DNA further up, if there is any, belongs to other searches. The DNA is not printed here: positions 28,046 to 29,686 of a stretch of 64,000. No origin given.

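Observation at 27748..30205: Low-GC three-gene cargo cassette (192-aa helical protein, 446-aa P-loop ATPase, 119-aa protein) of unknown function on a tRNA-Ala island: candidate novel defence-type system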

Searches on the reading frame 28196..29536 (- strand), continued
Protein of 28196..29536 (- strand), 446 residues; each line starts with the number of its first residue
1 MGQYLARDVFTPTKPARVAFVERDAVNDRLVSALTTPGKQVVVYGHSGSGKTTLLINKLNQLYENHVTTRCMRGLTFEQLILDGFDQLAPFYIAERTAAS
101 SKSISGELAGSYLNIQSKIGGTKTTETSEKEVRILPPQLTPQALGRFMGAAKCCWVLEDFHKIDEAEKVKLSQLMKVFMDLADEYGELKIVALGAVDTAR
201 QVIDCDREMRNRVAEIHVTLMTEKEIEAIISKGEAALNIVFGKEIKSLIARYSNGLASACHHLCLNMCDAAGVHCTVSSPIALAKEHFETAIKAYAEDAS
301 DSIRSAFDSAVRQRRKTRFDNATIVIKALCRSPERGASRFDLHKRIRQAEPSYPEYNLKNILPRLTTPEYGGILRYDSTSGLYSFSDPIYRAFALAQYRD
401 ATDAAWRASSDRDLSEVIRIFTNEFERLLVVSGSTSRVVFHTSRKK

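Call 54: get_annotated_region(hit=H7, flank=5000)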
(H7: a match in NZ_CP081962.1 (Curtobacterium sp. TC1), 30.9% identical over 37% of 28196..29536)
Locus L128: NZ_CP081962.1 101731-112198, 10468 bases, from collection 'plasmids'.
description: Curtobacterium sp. TC1 plasmid pTCL, complete sequence
organism: Curtobacterium sp. TC1 (NCBI taxid 2862880)
taxonomy: Bacteria; Actinomycetota; Actinomycetes; Micrococcales; Microbacteriaceae; Curtobacterium; Curtobacterium sp. TC1
host: -; source: Medicago sativa,cell culture,seed coat,seed coat; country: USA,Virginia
typing (MOB-suite, as given by PLSDB): non-mobilizable
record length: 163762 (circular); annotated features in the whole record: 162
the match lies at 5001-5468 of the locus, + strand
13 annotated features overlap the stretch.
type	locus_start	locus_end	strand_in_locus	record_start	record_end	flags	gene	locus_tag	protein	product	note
CDS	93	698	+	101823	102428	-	-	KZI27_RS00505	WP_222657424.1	GNAT family N-acetyltransferase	-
CDS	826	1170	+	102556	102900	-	-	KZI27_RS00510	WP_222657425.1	Lsr2 family protein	-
CDS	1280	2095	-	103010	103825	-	-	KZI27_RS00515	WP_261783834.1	hypothetical protein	-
CDS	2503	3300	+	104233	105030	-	-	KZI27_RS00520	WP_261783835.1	G5 domain-containing protein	-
CDS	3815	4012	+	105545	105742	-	-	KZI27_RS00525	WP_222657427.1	hypothetical protein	-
CDS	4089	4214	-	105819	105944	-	-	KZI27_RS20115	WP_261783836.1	hypothetical protein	-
CDS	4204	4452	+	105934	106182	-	-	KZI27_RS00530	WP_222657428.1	DUF4913 domain-containing protein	-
CDS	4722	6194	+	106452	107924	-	-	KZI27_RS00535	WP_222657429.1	TIR domain-containing protein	GO:0007165 - signal transduction [Evidence IEA]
CDS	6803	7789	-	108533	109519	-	-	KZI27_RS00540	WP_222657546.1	caspase family protein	-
CDS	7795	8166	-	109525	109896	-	-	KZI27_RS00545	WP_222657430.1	TIR domain-containing protein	-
CDS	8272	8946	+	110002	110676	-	-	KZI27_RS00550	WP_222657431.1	DUF6338 family protein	-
CDS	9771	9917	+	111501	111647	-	-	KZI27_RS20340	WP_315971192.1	hypothetical protein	-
CDS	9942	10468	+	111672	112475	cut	-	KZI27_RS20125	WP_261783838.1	hypothetical protein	-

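Call 55: get_annotated_region(hit=H2, flank=5000)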
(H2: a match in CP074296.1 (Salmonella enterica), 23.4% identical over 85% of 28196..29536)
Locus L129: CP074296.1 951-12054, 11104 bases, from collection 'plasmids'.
description: Salmonella enterica subsp. enterica serovar Rubislaw strain CFSAN006171 plasmid pCFSAN006171_2, complete sequence
organism: Salmonella enterica (NCBI taxid 598)
taxonomy: Bacteria; Pseudomonadota; Gammaproteobacteria; Enterobacterales; Enterobacteriaceae; Salmonella; Salmonella enterica
host: -; source: food,mixture corn and egg; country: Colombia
typing (MOB-suite, as given by PLSDB): non-mobilizable
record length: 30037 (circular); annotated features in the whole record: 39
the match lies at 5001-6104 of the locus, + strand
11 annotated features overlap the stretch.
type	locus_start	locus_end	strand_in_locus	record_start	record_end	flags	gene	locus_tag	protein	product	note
CDS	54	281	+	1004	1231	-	-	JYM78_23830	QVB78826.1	DUF2732 domain-containing protein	-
CDS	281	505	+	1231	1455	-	-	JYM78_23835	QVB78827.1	TraR/DksA family transcriptional regulator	-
CDS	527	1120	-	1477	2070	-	-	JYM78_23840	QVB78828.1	hypothetical protein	-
CDS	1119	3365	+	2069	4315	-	-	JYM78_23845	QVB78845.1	replication endonuclease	-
CDS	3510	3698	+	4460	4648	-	-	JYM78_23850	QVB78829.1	Tum protein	-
CDS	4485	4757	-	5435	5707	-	-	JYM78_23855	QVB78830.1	hypothetical protein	-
CDS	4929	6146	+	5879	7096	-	-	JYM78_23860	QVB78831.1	ATP-binding protein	-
CDS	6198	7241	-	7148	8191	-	-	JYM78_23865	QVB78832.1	phage portal protein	-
CDS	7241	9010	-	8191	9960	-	-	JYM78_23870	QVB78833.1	terminase ATPase subunit family protein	-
CDS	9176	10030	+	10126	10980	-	-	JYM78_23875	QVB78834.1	capsid scaffolding protein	-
CDS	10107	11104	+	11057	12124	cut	-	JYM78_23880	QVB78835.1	phage major capsid protein, P2 family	-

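Call 58: search_protein_families(library=pfam, proteins=[L129:4929-6146:+, L127:4725-6239:+, L128:4722-6194:+], max_evalue=0.01)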
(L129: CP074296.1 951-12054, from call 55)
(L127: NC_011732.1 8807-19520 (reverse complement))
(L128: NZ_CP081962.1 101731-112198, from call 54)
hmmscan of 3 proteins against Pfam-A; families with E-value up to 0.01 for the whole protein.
L129:4929-6146:+ (405 aa): 8 families
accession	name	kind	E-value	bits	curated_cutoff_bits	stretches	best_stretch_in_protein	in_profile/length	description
PF20703.3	nSTAND1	-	2.1e-08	34.7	27.1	1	39-262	18-217/379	Novel STAND NTPase 1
PF13401.12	AAA_22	-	1.8e-07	32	27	1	55-206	5-123/130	AAA domain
PF13191.12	AAA_16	-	4.6e-06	27.7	32.6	1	37-82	2-51/167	AAA ATPase domain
PF12775.13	AAA_7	-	0.0004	20.4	25.8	1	44-105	22-83/181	P-loop containing dynein motor region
PF00004.35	AAA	-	0.0019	19.1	21.2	0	59-229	2-129/131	ATPase family associated with various cellular activities (AAA)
PF13173.12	AAA_14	-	0.003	18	27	0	56-105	3-48/129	AAA domain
PF01637.24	ATPase_2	-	0.0034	17.6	33.2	1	40-268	4-219/225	ATPase domain predominantly from Archaea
PF24389.1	ORC-CDC6-like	-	0.0035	16.6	27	0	53-71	30-48/571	ORC-CDC6-like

L127:4725-6239:+ (504 aa): 8 families
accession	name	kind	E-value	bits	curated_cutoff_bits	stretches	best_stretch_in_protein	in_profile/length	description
PF13676.11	TIR_2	-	1.1e-07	32.8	28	1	356-452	1-98/122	TIR domain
PF00004.35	AAA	-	3e-06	28.2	21.2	1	41-151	3-126/131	ATPase family associated with various cellular activities (AAA)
PF13401.12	AAA_22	-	3.4e-05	24.6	27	0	70-131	65-124/130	AAA domain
PF13191.12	AAA_16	-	6.4e-05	23.9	32.6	0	91-116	135-160/167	AAA ATPase domain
PF25199.1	nSTAND_NTPase5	-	0.00011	22.4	34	1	35-113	40-121/145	Novel STAND NTPase 5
PF05496.18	RuvB_N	-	0.00012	22.3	27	1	40-112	37-108/159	Holliday junction DNA helicase RuvB P-loop domain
PF13173.12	AAA_14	-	0.00047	20.6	27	1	39-151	5-118/129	AAA domain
PF00270.35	DEAD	-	0.0018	18.4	26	0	86-119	115-147/167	DEAD/DEAH box helicase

L128:4722-6194:+ (490 aa): 6 families
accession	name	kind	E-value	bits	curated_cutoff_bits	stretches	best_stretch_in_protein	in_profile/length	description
PF13676.11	TIR_2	-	2e-12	48.1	28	1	355-471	1-117/122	TIR domain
PF13191.12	AAA_16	-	0.00019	22.4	32.6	1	35-64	23-51/167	AAA ATPase domain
PF25199.1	nSTAND_NTPase5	-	0.0007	19.9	34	1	36-104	40-111/145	Novel STAND NTPase 5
PF13555.12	AAA_29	-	0.001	19.2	27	0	38-55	22-40/61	P-loop containing region of AAA domain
PF13401.12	AAA_22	-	0.0011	19.7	27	0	40-76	8-45/130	AAA domain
PF00004.35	AAA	-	0.0042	18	21.2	1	41-150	2-124/131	ATPase family associated with various cellular activities (AAA)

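Call 69: search_solved_structures(query=A2, max_evalue=1)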
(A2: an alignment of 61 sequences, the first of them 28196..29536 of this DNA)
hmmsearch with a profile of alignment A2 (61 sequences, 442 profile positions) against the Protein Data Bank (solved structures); distinct sequences matched with E-value up to 1: 7.
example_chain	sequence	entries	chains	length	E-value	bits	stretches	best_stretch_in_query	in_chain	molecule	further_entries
6f1y_j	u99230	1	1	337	0.33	12.7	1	37-56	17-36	Cytoplasmic dynein 1 light intermediate chain 2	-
7z15_K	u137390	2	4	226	0.51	12.1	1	36-56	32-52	Alpha-D-ribose 1-methylphosphonate 5-triphosphate synthase subunit PhnL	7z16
9dgq_q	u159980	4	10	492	0.52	12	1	37-56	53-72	Dynein light intermediate chain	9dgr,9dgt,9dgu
30dr_j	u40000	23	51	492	0.52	12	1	37-56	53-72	Cytoplasmic dynein 1 light intermediate chain 2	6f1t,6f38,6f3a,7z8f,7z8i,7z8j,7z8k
4u00_A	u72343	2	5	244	0.63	11.8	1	36-68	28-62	Amino acid ABC transporter, ATP-binding protein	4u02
1j7k_A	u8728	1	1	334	0.76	11.5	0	217-275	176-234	HOLLIDAY JUNCTION DNA HELICASE RUVB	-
4hlu_D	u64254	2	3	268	0.88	11.3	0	30-55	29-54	Energy-coupling factor transporter ATP-binding protein EcfA | Energy-coupling factor transporter ATP-binding protein EcfA1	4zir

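Call 71: search_protein_families(library=padloc, proteins=[L129:4929-6146:+, L127:4725-6239:+, L128:4722-6194:+, P0002, P0113, L038:8001-9257:+, L024:8001-9188:+, L019:8001-9164:+], max_evalue=0.001)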
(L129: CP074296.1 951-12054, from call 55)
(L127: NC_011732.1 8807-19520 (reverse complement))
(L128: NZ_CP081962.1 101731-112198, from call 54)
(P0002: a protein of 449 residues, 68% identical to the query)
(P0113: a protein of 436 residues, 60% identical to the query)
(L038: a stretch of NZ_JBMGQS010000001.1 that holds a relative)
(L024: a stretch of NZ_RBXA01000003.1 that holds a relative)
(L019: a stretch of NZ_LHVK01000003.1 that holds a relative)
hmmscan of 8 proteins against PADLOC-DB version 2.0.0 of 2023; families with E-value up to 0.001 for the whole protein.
L129:4929-6146:+ (405 aa): 1 family
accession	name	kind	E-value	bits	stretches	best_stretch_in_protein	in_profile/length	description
PDLC05049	PDC-S59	-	2.5e-07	28.1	1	48-266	30-249/428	-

L127:4725-6239:+ (504 aa): 2 families
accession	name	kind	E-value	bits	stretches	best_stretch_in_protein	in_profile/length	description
PDLC05049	PDC-S59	-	4.9e-19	66.7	1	91-330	154-399/428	-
PDLC05062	PDC-S66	-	7.4e-08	30.2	1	354-447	149-242/282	-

L128:4722-6194:+ (490 aa): 3 families
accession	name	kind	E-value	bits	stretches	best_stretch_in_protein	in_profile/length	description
PDLC05049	PDC-S59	-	7.8e-13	46.3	1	92-267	154-329/428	-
PDLC05062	PDC-S66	-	1.1e-10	39.4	1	348-445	144-241/282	-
PDLC00417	ThsB1|ThsB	-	0.00092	16.8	0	350-446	164-261/303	TIR-like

P0002 (449 aa): 1 family
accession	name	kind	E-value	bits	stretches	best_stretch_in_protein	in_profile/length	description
PDLC05049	PDC-S59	-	2.2e-28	97.5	1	5-366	4-367/428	-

P0113 (436 aa): 1 family
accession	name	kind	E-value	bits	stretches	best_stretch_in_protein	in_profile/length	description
PDLC05049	PDC-S59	-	3.3e-27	93.6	1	17-320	17-314/428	-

L038:8001-9257:+ (419 aa): 1 family
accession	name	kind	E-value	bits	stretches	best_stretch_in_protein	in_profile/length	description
PDLC05049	PDC-S59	-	2.1e-31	107.4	1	16-320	16-315/428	-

L024:8001-9188:+ (396 aa): 1 family
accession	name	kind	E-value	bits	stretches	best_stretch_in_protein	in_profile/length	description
PDLC05049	PDC-S59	-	3e-26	90.4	1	14-375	17-385/428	-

L019:8001-9164:+ (388 aa): 2 families
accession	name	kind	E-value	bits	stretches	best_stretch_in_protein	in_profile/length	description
PDLC05049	PDC-S59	-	1.1e-24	85.3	1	12-359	20-368/428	-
PDLC05035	PDC-S53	-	0.00011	18.4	0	22-49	502-529/900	-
